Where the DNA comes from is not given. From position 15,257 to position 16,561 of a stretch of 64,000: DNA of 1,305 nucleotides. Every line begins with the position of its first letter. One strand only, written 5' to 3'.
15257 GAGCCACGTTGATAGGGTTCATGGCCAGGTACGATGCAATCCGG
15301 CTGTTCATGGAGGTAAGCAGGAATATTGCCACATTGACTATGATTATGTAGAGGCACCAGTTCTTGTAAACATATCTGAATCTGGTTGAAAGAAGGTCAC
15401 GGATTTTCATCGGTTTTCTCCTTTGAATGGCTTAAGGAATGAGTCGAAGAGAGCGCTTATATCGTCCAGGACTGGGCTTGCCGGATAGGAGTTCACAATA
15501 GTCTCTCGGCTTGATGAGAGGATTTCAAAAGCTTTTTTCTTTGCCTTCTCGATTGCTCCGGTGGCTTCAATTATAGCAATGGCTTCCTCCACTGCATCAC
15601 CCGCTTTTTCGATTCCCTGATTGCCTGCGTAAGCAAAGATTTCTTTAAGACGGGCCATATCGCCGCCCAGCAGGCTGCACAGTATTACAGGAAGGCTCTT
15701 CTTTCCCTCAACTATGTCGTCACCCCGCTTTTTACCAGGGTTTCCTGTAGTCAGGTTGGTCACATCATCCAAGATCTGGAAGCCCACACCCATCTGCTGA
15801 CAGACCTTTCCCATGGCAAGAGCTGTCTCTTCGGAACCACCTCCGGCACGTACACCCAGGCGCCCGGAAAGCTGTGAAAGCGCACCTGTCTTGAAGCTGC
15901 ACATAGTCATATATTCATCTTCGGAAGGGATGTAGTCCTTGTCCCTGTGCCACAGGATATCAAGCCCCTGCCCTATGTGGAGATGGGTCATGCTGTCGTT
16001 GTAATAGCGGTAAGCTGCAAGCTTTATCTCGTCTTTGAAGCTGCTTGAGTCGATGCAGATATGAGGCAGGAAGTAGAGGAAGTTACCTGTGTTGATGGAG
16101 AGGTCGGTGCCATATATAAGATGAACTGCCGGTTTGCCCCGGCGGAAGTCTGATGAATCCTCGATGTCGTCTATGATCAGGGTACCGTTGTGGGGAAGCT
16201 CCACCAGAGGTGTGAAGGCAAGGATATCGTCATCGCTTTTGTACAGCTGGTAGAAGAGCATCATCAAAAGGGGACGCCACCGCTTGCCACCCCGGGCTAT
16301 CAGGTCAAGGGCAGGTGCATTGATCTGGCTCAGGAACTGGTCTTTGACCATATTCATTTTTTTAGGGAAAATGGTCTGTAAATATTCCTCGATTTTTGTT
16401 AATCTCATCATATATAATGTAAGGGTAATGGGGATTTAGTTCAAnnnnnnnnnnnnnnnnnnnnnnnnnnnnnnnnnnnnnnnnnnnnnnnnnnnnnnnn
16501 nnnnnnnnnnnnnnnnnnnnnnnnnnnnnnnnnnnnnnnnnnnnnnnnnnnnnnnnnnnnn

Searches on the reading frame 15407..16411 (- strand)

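Call 37: search_protein_families(library=pfam, proteins=[window:15407-16411:-], max_evalue=0.0001)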
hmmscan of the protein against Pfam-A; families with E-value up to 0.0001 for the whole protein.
window:15407-16411:- (334 aa): 1 family
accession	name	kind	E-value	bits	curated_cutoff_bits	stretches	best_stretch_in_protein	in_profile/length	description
PF00348.22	polyprenyl_synt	-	1.1e-52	179.2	27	1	30-268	4-242/251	Polyprenyl synthetase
